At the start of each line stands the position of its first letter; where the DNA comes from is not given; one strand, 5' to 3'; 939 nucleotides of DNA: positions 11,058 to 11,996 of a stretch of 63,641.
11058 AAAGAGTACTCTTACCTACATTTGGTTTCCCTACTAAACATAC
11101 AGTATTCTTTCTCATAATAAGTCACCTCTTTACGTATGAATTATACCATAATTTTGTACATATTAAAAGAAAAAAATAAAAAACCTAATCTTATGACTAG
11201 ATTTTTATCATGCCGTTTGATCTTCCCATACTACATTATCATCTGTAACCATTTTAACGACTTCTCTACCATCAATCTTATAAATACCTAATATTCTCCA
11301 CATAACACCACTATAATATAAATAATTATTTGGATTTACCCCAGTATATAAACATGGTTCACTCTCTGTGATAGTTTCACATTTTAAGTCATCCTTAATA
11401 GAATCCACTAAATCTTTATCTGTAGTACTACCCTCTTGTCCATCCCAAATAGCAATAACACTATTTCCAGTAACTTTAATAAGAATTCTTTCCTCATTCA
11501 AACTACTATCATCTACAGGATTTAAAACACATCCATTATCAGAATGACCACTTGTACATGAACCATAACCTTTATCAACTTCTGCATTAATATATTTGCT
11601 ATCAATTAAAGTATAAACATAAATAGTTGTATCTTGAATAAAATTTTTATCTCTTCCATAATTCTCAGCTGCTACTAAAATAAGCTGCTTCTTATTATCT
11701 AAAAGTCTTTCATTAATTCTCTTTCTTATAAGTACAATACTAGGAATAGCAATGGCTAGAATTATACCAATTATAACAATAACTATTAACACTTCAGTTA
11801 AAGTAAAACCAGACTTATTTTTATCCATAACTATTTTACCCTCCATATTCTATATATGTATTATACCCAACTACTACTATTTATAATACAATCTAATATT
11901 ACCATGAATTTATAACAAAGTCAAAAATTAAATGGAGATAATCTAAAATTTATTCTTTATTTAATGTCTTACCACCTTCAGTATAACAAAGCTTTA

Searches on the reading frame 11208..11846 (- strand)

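Call 43: search_protein_families(library=pfam, proteins=[window:11208-11846:-], max_evalue=0.01)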
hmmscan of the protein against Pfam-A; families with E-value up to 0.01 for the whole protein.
window:11208-11846:- (212 aa): 1 family
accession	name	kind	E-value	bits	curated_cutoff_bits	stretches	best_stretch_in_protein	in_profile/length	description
PF07963.17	N_methyl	-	3.7e-09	36.2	21.2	1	9-34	2-27/27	Prokaryotic N-terminal methylation motif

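Call 44: search_protein_families(library=ncbifam, proteins=[window:11208-11846:-], max_evalue=0.01)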
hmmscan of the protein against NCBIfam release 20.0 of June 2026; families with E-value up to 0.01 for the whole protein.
window:11208-11846:- (212 aa): 10 families
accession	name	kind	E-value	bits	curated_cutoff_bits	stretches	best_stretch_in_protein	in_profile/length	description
NF040999.1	pilin_ComGC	equivalog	6.1e-08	32.8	75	1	12-90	2-76/84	competence type IV pilus major pilin ComGC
TIGR02532.1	IV_pilin_GFxxxE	domain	7.3e-08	31.9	16.3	1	12-34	2-24/24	prepilin-type N-terminal cleavage/methylation domain-containing protein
NF041013.1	T4P_ComGE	equivalog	2.9e-06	27.3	49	1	9-57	1-49/83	competence type IV pilus minor pilin ComGE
TIGR01710.1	typeII_sec_gspG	equivalog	4.9e-06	26.6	88.85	1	12-46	1-35/134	type II secretion system major pseudopilin GspG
NF041775.1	typeIV_PilA_Myxo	equivalog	5.6e-06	26.5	400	1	11-44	10-43/214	type IV pilin protein PilA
TIGR01708.2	typeII_sec_gspH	equivalog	1.9e-05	24.7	80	1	12-37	2-27/169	type II secretion system minor pseudopilin GspH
NF007862.0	PRK10574.1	equivalog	0.00012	22.3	138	1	10-37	3-30/145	prepilin peptidase-dependent pilin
NF040982.1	ComGD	equivalog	0.0025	18.2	70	1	12-48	2-38/139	competence type IV pilus minor pilin ComGD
TIGR02596.1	TIGR02596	subfamily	0.003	17.6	70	1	14-37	1-24/196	Verru_Chthon cassette protein D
NF041002.1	pilin_ComGF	equivalog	0.0084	16.3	80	0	12-53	2-43/139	competence type IV pilus minor pilin ComGF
